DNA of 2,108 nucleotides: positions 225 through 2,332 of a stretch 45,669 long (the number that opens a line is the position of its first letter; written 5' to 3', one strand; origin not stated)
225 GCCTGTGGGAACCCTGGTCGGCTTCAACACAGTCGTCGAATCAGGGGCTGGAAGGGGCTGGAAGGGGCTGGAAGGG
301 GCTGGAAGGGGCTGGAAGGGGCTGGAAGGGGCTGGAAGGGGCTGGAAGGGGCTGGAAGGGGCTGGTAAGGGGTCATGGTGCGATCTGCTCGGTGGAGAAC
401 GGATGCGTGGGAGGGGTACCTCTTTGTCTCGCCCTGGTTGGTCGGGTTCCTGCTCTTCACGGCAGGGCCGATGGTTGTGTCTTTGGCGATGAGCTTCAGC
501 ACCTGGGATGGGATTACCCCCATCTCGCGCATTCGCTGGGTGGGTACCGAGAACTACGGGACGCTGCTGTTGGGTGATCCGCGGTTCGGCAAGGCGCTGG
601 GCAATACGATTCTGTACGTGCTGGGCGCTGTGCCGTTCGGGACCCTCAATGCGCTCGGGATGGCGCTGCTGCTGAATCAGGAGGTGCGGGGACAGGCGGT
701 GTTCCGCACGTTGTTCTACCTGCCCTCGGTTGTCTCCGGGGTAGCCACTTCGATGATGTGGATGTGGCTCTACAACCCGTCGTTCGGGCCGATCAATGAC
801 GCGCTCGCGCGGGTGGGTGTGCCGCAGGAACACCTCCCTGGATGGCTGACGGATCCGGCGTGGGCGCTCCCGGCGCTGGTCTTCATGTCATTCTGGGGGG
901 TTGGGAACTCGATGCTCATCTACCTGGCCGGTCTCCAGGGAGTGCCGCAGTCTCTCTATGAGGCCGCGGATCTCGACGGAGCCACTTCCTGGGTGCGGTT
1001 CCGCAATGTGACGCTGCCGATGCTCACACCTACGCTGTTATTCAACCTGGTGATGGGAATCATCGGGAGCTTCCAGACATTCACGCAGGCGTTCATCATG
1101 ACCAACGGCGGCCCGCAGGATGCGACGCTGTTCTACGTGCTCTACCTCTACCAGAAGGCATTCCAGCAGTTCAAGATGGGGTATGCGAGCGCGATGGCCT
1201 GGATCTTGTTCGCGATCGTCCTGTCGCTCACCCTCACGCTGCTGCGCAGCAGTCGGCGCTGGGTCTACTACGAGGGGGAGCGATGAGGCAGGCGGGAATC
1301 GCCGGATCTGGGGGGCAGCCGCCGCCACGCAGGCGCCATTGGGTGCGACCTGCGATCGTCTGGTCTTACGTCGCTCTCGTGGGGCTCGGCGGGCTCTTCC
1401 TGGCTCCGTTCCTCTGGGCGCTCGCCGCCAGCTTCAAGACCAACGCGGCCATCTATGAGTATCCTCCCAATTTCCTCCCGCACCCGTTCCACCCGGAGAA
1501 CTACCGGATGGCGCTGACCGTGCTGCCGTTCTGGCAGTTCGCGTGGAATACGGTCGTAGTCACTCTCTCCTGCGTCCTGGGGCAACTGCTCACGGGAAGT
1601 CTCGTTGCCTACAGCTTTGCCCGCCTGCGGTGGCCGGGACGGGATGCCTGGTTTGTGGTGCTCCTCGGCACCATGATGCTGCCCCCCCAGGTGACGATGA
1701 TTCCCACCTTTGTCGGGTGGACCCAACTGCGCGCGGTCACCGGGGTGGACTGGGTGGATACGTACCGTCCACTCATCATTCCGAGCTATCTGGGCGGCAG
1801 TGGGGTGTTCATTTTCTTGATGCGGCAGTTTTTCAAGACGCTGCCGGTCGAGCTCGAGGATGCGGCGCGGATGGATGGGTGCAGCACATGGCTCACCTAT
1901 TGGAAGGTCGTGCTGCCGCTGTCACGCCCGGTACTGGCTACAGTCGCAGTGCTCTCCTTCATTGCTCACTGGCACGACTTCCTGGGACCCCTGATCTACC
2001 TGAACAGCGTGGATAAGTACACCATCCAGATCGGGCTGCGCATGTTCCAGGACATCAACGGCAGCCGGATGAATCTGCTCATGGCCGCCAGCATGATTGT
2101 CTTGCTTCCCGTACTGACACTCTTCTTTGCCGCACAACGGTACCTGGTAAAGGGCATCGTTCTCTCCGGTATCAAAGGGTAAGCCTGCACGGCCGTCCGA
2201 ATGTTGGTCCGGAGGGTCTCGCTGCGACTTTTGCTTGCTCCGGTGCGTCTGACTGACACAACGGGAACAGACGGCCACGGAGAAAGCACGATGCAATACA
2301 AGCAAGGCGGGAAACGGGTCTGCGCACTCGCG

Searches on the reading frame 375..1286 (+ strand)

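Call 22: search_protein_families(library=pfam, proteins=[window:375-1286:+], max_evalue=0.001)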
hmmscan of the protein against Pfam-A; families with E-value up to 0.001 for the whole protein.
window:375-1286:+ (303 aa): 1 family
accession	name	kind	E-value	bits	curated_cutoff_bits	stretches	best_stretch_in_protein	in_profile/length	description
PF00528.27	BPD_transp_1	-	2.9e-14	53.6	26.4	1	95-287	7-171/184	Binding-protein-dependent transport system inner membrane component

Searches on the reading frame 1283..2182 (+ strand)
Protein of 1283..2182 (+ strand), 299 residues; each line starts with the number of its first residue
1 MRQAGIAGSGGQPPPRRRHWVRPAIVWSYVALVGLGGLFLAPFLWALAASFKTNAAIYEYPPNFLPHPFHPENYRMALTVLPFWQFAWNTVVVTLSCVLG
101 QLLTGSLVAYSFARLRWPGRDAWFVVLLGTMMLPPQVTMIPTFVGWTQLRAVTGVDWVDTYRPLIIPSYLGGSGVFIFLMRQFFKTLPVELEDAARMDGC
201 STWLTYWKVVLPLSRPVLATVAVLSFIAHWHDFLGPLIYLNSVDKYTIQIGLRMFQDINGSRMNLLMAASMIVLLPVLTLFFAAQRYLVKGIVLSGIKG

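Call 22: search_protein_families(library=pfam, proteins=[window:1283-2182:+], max_evalue=0.001)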
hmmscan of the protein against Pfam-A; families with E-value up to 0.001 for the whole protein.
window:1283-2182:+ (299 aa): 1 family
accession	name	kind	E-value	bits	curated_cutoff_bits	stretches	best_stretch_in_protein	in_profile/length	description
PF00528.27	BPD_transp_1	-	9.2e-22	78.1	26.4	1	103-292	3-182/184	Binding-protein-dependent transport system inner membrane component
